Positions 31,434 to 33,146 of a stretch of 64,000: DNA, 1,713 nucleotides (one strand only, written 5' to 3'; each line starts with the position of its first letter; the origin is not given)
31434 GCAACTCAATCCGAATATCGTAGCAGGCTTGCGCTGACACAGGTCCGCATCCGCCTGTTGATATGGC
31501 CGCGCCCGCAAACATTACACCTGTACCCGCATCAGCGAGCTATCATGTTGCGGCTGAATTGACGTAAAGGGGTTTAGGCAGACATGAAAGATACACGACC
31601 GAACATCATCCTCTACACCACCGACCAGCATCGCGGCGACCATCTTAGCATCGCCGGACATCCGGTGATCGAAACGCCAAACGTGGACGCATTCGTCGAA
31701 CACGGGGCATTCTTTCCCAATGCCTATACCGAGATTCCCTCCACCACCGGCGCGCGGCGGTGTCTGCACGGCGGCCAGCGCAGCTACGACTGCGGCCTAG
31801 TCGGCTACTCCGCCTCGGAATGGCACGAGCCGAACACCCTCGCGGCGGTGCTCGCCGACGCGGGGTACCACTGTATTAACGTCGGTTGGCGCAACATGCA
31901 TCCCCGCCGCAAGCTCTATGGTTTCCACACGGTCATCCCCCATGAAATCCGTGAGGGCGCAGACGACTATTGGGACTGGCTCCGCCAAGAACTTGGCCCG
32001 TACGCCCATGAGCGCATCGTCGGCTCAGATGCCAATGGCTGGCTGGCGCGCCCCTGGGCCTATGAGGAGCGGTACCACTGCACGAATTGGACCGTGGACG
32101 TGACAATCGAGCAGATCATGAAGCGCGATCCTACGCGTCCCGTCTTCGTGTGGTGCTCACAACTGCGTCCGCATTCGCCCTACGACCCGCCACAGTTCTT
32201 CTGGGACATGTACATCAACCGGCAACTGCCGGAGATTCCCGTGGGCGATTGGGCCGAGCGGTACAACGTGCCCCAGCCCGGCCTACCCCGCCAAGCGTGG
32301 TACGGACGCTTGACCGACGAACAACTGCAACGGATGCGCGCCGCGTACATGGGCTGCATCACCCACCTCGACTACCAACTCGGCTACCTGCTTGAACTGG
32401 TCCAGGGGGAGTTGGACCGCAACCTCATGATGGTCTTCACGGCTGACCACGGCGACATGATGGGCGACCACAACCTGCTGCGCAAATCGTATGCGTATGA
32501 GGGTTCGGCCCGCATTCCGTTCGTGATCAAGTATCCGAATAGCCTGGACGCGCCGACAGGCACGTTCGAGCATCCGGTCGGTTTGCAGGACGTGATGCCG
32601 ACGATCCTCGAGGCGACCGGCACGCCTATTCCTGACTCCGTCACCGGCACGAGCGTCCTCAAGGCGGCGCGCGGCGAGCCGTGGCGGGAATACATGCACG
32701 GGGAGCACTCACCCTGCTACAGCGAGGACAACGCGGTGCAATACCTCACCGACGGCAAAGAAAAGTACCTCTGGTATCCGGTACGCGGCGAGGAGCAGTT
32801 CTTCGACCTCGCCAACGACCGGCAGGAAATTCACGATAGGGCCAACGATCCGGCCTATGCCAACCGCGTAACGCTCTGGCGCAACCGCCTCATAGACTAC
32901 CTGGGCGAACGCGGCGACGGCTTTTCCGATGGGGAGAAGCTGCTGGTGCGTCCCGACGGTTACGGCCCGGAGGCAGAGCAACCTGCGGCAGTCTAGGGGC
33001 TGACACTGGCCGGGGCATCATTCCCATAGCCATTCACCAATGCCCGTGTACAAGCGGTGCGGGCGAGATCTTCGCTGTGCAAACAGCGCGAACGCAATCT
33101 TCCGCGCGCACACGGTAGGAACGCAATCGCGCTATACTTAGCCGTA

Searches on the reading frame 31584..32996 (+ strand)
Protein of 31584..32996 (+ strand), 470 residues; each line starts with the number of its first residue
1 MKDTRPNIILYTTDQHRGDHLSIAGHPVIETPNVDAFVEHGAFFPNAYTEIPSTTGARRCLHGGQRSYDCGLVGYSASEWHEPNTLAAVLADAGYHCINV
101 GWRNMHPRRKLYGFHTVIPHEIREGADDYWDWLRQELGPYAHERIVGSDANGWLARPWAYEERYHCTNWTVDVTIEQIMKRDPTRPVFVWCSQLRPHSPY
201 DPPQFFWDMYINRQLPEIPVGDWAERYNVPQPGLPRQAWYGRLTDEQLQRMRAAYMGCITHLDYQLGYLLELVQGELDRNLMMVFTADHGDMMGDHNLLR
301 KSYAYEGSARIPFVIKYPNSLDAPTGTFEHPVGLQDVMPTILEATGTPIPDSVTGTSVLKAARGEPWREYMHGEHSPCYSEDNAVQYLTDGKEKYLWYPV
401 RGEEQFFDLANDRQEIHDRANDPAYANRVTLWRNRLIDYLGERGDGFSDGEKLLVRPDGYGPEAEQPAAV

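Call 66: search_protein_families(library=pfam, proteins=[window:31584-32996:+], max_evalue=0.00001)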
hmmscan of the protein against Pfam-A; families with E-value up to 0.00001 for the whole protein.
window:31584-32996:+ (470 aa): 2 families
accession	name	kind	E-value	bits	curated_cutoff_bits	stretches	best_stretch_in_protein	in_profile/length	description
PF00884.28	Sulfatase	-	3.1e-34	119.1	25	1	6-346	1-300/301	Sulfatase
PF16347.10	SGSH_C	-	1.1e-12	48.8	29.3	1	294-436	1-148/154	N-sulphoglucosamine sulphohydrolase, C-terminal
